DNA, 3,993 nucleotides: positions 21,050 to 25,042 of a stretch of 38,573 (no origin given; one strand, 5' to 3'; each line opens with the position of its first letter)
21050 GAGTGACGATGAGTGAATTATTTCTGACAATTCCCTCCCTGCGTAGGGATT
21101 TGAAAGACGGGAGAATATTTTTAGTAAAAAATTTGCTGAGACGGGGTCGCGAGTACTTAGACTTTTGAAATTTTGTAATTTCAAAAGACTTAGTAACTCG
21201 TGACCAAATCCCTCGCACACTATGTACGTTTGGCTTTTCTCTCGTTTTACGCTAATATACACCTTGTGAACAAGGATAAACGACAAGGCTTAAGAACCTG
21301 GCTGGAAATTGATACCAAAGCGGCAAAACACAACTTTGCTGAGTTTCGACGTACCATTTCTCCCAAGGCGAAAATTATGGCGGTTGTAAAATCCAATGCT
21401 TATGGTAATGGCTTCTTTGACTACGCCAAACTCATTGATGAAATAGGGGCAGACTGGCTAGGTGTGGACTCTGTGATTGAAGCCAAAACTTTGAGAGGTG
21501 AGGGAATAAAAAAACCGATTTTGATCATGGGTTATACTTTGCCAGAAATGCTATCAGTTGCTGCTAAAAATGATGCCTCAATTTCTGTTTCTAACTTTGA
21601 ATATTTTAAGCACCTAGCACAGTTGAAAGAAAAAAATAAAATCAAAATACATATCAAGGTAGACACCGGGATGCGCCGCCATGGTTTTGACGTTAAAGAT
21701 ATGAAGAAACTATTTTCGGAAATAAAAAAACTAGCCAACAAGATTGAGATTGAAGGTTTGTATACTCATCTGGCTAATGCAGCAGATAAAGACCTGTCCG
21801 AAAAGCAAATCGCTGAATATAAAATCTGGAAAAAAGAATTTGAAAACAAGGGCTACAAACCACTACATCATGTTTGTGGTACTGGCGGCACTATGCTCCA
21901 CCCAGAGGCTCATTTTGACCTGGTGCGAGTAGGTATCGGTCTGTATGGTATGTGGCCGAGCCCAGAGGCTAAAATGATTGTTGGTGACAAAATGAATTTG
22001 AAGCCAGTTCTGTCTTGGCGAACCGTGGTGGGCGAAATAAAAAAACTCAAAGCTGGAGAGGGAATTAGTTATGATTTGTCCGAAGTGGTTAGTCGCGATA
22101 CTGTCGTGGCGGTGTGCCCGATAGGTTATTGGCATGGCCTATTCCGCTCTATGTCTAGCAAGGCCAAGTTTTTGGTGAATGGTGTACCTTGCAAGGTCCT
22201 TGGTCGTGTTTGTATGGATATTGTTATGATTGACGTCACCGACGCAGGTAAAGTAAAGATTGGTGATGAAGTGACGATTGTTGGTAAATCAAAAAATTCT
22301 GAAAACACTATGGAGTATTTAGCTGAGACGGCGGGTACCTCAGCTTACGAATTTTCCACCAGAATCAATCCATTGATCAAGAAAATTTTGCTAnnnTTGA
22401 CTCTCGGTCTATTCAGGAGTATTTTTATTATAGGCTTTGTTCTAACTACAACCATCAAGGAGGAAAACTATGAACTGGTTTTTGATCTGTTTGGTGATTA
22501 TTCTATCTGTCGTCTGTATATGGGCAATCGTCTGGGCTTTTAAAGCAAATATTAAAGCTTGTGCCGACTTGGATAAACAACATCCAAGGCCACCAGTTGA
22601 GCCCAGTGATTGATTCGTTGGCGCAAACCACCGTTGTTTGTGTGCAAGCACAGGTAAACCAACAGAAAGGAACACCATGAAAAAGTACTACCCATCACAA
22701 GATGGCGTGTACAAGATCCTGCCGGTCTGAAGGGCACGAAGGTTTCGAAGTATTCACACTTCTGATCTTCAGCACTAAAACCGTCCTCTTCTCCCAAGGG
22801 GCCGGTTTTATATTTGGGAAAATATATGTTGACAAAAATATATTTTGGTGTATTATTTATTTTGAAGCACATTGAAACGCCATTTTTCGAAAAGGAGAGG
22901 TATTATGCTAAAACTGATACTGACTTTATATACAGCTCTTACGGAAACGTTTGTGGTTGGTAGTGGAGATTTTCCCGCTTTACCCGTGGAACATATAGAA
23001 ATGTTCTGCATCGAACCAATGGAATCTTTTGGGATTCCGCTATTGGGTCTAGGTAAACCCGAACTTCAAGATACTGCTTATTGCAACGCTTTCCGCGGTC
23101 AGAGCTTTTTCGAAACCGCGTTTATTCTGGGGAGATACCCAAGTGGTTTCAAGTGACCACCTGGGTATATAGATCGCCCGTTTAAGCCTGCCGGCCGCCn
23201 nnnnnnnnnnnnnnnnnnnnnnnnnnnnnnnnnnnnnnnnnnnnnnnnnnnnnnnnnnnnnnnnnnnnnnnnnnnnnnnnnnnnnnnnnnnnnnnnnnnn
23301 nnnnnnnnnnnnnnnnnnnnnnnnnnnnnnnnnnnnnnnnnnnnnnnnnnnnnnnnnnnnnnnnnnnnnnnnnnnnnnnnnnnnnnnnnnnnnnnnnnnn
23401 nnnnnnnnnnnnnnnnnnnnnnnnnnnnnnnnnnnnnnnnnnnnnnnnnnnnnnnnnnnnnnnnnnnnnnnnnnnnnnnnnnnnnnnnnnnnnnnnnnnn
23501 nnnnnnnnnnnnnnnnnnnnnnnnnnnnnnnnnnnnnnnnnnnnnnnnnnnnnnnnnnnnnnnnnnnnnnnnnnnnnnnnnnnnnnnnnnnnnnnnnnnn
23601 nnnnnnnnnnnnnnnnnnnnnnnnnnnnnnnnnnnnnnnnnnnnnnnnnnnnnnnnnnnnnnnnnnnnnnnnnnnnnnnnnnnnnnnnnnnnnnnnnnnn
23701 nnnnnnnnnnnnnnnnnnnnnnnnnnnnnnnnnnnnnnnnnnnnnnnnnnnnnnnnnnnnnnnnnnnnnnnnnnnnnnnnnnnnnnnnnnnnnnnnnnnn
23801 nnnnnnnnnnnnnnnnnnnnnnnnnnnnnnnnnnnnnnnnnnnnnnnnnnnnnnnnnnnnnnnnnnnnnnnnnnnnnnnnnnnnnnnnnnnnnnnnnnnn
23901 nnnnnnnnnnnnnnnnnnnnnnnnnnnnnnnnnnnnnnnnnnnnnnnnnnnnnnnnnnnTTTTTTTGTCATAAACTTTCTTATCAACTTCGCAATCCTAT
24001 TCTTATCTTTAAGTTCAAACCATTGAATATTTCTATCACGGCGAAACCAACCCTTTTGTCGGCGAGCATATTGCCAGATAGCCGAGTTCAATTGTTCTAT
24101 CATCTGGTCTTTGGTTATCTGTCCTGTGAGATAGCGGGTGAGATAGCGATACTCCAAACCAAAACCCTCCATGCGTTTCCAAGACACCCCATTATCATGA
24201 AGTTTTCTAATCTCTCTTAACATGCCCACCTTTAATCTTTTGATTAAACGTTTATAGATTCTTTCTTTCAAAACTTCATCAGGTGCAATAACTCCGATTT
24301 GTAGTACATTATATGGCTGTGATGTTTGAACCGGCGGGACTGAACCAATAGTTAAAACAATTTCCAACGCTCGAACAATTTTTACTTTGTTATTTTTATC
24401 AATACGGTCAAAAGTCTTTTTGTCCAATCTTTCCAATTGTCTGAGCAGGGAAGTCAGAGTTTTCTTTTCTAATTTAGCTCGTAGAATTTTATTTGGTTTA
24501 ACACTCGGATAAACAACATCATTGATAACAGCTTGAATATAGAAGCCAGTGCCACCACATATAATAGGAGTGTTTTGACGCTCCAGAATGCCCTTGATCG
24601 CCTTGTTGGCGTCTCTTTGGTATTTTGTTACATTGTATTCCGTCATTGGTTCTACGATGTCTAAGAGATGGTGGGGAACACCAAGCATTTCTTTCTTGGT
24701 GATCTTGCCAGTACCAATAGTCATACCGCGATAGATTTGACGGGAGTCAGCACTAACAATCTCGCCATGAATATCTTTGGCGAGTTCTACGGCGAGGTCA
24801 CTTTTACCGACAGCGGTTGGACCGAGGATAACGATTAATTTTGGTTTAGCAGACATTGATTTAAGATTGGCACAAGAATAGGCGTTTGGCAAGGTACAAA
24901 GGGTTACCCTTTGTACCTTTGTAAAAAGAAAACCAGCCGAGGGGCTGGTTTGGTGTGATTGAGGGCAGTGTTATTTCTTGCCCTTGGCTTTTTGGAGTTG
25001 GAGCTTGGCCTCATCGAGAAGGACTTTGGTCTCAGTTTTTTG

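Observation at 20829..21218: tRNA-Tyr locus: perfect 20-nt inverted copy, two tandem module units, and overlap with the predicted alr start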

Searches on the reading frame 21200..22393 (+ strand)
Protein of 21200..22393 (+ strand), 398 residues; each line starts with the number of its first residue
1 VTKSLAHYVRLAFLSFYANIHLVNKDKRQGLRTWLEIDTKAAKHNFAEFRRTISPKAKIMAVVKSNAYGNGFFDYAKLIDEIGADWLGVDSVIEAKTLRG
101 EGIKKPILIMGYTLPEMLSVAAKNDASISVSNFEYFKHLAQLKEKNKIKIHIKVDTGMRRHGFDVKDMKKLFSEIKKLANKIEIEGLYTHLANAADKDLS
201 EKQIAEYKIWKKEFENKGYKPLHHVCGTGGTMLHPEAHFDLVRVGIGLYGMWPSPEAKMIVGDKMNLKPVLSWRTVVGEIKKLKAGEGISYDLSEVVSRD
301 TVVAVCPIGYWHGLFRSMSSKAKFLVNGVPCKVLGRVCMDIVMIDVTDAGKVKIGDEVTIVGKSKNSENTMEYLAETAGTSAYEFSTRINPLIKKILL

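Call 15: find_homologous_proteins(query=window:21200-22393:+, max_evalue=1e-30)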
Query window:21200-22393:+ (398 aa): 4232 proteins with E <= 1e-30 among 8000 candidates; the best 120 are listed.
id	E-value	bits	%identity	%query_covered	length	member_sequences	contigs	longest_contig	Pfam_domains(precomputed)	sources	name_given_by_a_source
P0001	1.4e-264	895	100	100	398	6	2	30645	PF00842.28,PF01168.27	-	-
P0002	1.5e-137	477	55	94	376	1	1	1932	PF00842.28,PF01168.27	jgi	jgi:alanine racemase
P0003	1.1e-133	464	54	94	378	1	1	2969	PF00842.28,PF01168.27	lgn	-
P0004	1.2e-132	461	55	94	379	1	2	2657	PF00842.28,PF01168.27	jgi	jgi:alanine racemase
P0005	3.7e-132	459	54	94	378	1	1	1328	PF00842.28,PF01168.27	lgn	-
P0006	3.3e-130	453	52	94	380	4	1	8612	PF00842.28,PF01168.27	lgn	-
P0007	3.4e-130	453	54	93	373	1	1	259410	PF00842.28,PF01168.27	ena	-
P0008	4.5e-130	452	54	94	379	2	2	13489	PF00842.28,PF01168.27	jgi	jgi:alanine racemase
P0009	2.2e-129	450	54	93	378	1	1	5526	PF00842.28,PF01168.27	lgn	-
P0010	1.2e-128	448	52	94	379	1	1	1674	PF00842.28,PF01168.27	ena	-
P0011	2.7e-128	446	54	95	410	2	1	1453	PF00842.28,PF01168.27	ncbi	-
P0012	2.8e-128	446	54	94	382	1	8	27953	PF00842.28,PF01168.27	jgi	jgi:alanine racemase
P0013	3.3e-128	446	54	93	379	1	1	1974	PF00842.28,PF01168.27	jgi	jgi:alanine racemase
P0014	3.9e-128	446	53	94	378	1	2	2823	PF00842.28,PF01168.27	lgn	-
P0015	4.0e-128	446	51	94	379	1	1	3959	PF00842.28,PF01168.27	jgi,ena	-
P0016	8.8e-128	445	54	94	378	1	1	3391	PF00842.28,PF01168.27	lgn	-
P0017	2.2e-127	443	52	94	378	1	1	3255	PF00842.28,PF01168.27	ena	-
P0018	2.5e-127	443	52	95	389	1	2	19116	PF00842.28,PF01168.27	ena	-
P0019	5.3e-127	442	52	94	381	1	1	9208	PF00842.28,PF01168.27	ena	-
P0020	9.2e-127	441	52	94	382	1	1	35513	PF00842.28,PF01168.27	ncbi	-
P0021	1.8e-126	440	53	94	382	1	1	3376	PF00842.28,PF01168.27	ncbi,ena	-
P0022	1.9e-126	440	53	94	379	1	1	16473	PF00842.28,PF01168.27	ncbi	-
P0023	2.7e-126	440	51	94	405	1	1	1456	PF00842.28,PF01168.27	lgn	-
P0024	4.6e-126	439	52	96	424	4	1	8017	PF00842.28,PF01168.27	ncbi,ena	-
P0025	6.1e-126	439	50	94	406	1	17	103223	PF00842.28,PF01168.27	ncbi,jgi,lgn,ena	jgi:alanine racemase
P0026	1.0e-125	438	53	93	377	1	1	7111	PF00842.28,PF01168.27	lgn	-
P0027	1.1e-125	438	52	93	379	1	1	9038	PF00842.28,PF01168.27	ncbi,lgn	ncbi:MAG: alanine racemase [Minisyncoccia bacterium]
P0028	1.2e-125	438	52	94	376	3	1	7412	PF00842.28,PF01168.27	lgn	-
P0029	1.2e-125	438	53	94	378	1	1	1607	PF00842.28,PF01168.27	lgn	-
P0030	1.3e-125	438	51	94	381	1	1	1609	PF00842.28,PF01168.27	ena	-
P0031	1.6e-125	437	50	93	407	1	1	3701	PF00842.28,PF01168.27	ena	-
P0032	1.8e-125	437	51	94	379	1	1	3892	PF00842.28,PF01168.27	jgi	-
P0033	1.8e-125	437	52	94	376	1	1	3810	PF00842.28,PF01168.27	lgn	-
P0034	2.3e-125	437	51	95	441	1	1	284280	PF00842.28,PF01168.27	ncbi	-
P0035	2.4e-125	437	52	94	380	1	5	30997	PF00842.28,PF01168.27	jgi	jgi:alanine racemase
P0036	3.4e-125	436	53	94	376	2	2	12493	PF00842.28,PF01168.27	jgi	jgi:alanine racemase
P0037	3.6e-125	436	51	94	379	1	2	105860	PF00842.28,PF01168.27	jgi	jgi:alanine racemase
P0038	3.9e-125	436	51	94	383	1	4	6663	PF00842.28,PF01168.27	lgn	-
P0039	4.4e-125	436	51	98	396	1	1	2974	PF00842.28,PF01168.27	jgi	jgi:alanine racemase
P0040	4.7e-125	436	52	93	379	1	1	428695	PF00842.28,PF01168.27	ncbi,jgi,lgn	ncbi:MAG: alanine racemase [Candidatus Paceibacterota bacterium]|jgi:alanine racemase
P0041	5.4e-125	436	52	94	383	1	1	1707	PF00842.28,PF01168.27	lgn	-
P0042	5.7e-125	436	51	94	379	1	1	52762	PF00842.28,PF01168.27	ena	-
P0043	9.9e-125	435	51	94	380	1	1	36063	PF00842.28,PF01168.27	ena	-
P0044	1.2e-124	434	52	94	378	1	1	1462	PF00842.28,PF01168.27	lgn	-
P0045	1.2e-124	434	54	94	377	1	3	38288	PF00842.28,PF01168.27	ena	-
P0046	1.7e-124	434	53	94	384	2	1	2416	PF00842.28,PF01168.27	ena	-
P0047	1.8e-124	434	52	95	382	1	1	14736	PF00842.28,PF01168.27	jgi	jgi:alanine racemase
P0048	1.9e-124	434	53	94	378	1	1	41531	PF00842.28,PF01168.27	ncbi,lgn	-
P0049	2.1e-124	434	52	93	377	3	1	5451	PF00842.28,PF01168.27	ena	-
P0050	2.3e-124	434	51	97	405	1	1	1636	PF00842.28,PF01168.27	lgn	-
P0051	3.4e-124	433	52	94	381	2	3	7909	PF00842.28,PF01168.27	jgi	jgi:alanine racemase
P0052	4.0e-124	433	51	94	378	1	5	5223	PF00842.28,PF01168.27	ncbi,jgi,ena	jgi:alanine racemase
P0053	4.0e-124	433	52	94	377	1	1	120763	PF00842.28,PF01168.27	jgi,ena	-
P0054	4.5e-124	433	50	94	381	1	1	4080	PF00842.28,PF01168.27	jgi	jgi:alanine racemase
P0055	6.4e-124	432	51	94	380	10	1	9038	PF00842.28,PF01168.27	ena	-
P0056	6.8e-124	432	52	94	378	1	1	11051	PF00842.28,PF01168.27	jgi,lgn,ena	-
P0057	6.9e-124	432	52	93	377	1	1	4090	PF00842.28,PF01168.27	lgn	-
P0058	7.2e-124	432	52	94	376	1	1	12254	PF00842.28,PF01168.27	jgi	jgi:alanine racemase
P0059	8.9e-124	432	51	94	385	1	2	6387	PF00842.28,PF01168.27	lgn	-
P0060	9.1e-124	432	53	93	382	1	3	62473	PF00842.28,PF01168.27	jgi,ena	-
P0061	1.2e-123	431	52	94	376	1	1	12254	PF00842.28,PF01168.27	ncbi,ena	-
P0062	1.3e-123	431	51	94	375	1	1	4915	PF00842.28,PF01168.27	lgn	-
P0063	1.3e-123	431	51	94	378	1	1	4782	PF00842.28,PF01168.27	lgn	-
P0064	1.3e-123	431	50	94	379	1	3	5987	PF00842.28,PF01168.27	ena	-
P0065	1.8e-123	431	52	92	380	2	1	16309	PF00842.28,PF01168.27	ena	-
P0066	2.1e-123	430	51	94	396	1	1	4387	PF00842.28,PF01168.27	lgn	-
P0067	2.5e-123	430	52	94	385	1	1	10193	PF00842.28,PF01168.27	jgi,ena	-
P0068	2.9e-123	430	51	94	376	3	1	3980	PF00842.28,PF01168.27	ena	-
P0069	3.5e-123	430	52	94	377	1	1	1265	PF00842.28,PF01168.27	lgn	-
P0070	3.7e-123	430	52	94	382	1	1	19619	PF00842.28,PF01168.27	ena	-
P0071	3.8e-123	430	52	94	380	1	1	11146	PF00842.28,PF01168.27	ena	-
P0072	3.9e-123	429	52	94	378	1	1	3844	PF00842.28,PF01168.27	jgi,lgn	jgi:alanine racemase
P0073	4.1e-123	429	52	93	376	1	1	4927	PF00842.28,PF01168.27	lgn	-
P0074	4.1e-123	429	48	97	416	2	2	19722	PF00842.28,PF01168.27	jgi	-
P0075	4.4e-123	429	52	94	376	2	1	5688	PF00842.28,PF01168.27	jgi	jgi:alanine racemase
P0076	4.7e-123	429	53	94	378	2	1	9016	PF00842.28,PF01168.27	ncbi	-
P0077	5.4e-123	429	51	94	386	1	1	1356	PF00842.28,PF01168.27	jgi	jgi:alanine racemase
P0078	5.7e-123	429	52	94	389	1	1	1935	PF00842.28,PF01168.27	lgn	-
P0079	7.8e-123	428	53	93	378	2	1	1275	PF00842.28,PF01168.27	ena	-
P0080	8.4e-123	428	51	94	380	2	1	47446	PF00842.28,PF01168.27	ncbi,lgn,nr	ncbi:MAG: alanine racemase [Candidatus Pacebacteria bacterium]|nr:alanine racemase [Candidatus Pacei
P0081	9.5e-123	428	51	94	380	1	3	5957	PF00842.28,PF01168.27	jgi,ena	-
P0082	1.3e-122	428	51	93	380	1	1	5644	PF00842.28,PF01168.27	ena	-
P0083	1.3e-122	428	49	95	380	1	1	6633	PF00842.28,PF01168.27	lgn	-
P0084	1.5e-122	428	51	93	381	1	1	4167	PF00842.28,PF01168.27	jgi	jgi:alanine racemase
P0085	1.8e-122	427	52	94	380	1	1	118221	PF00842.28,PF01168.27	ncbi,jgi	ncbi:MAG: alanine racemase [Candidatus Paceibacterota bacterium]|jgi:alanine racemase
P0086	1.8e-122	427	50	94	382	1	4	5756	PF00842.28,PF01168.27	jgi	jgi:alanine racemase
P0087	2.1e-122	427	51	94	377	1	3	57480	PF00842.28,PF01168.27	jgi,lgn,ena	-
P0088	2.2e-122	427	51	94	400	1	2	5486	PF00842.28,PF01168.27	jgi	jgi:alanine racemase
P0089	2.5e-122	427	51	93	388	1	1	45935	PF00842.28,PF01168.27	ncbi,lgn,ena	-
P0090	3.0e-122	427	51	94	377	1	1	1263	PF00842.28,PF01168.27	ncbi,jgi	jgi:alanine racemase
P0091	3.7e-122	426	51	94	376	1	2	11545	PF00842.28,PF01168.27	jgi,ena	-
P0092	4.2e-122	426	52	94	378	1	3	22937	PF00842.28,PF01168.27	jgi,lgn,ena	-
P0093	4.8e-122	426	53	93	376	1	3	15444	PF00842.28,PF01168.27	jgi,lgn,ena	-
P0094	5.5e-122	426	51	94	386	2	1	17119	PF00842.28,PF01168.27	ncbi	-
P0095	5.6e-122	426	50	93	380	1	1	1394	PF00842.28,PF01168.27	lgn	-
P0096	6.6e-122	425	52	94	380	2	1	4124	PF00842.28,PF01168.27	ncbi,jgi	jgi:alanine racemase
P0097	7.0e-122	425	50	94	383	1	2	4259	PF00842.28,PF01168.27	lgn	-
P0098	8.9e-122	425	51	94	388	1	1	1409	PF00842.28,PF01168.27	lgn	-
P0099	1.0e-121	425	52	94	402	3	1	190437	PF00842.28,PF01168.27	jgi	-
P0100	1.1e-121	425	49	97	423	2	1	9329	PF00842.28,PF01168.27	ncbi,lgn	-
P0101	1.4e-121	424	53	94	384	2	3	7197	PF00842.28,PF01168.27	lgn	-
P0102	1.7e-121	424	50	94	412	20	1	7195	PF00842.28,PF01168.27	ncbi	-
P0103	1.8e-121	424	51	92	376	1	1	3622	PF00842.28,PF01168.27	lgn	-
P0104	2.1e-121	424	49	93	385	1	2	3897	PF00842.28,PF01168.27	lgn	-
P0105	2.8e-121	423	51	94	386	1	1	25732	PF00842.28,PF01168.27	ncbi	-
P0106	2.8e-121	423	51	93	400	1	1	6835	PF00842.28,PF01168.27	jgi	jgi:alanine racemase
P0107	3.0e-121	423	52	94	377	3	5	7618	PF00842.28,PF01168.27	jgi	jgi:alanine racemase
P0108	3.3e-121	423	50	94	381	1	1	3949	PF00842.28,PF01168.27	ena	-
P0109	3.9e-121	423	52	94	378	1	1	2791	PF00842.28,PF01168.27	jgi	-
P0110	4.1e-121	423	52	93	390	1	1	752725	PF00842.28,PF01168.27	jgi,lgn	jgi:alanine racemase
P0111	4.8e-121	423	51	94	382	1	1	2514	PF00842.28,PF01168.27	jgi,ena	-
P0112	5.3e-121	422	50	94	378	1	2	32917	PF00842.28,PF01168.27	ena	-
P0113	5.7e-121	422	50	93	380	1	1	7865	PF00842.28,PF01168.27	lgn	-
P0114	6.7e-121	422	51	94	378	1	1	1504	PF00842.28,PF01168.27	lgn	-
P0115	7.3e-121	422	51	96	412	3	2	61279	PF00842.28,PF01168.27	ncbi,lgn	-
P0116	7.4e-121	422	51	94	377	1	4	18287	PF00842.28,PF01168.27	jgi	jgi:alanine racemase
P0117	9.5e-121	422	50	93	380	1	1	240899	PF00842.28,PF01168.27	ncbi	-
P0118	9.9e-121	422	50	93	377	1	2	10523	PF00842.28,PF01168.27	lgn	-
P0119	1.0e-120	422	51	93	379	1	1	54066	PF00842.28,PF01168.27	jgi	jgi:alanine racemase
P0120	1.1e-120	421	50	94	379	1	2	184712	PF00842.28,PF01168.27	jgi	-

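Call 40: find_encoding_contigs(protein=P0001, flank=6000, max_places=6)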
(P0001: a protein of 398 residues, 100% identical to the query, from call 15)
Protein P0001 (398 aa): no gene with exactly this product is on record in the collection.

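Call 41: find_encoding_contigs(protein=P0007, flank=3000, max_places=3)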
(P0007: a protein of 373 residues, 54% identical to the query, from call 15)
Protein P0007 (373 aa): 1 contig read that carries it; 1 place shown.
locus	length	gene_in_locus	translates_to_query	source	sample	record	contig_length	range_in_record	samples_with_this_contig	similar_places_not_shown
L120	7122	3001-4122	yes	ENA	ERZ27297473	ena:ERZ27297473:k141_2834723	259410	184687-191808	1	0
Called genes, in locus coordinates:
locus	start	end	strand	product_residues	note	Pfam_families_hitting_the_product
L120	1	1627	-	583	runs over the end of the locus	PF17876:CSD2, PF17849:OB_Dis3 (weak), PF00773:RNB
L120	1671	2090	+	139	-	-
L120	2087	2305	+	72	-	-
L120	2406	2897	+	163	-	-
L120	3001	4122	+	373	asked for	PF01168:Ala_racemase_N, PF00842:Ala_racemase_C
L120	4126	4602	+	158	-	PF13302:Acetyltransf_3, PF00583:Acetyltransf_1, PF13673:Acetyltransf_10, PF13508:Acetyltransf_7, PF08445:FR47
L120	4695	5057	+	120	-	PF13083:KH_KhpA-B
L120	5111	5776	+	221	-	PF01746:tRNA_m1G_MT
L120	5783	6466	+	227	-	PF20108:DUF6498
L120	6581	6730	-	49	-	PF18919:DUF5670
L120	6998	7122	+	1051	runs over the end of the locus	PF04563:RNA_pol_Rpb2_1, PF04561:RNA_pol_Rpb2_2, PF04565:RNA_pol_Rpb2_3, PF10385:RNA_pol_Rpb2_45, PF00562:RNA_pol_Rpb2_6, PF04560:RNA_pol_Rpb2_7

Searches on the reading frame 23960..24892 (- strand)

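Call 69: search_protein_families(library=pfam, proteins=[window:23960-24892:-], max_evalue=0.001)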
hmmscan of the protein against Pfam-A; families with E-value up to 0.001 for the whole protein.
window:23960-24892:- (311 aa): 2 families
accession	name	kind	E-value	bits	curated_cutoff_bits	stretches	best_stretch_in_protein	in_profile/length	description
PF01715.23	IPPT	-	4e-67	226.9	23.6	1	52-286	1-243/243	IPP transferase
PF01745.22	IPT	-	4e-08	33.4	20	1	18-89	2-72/233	Isopentenyl transferase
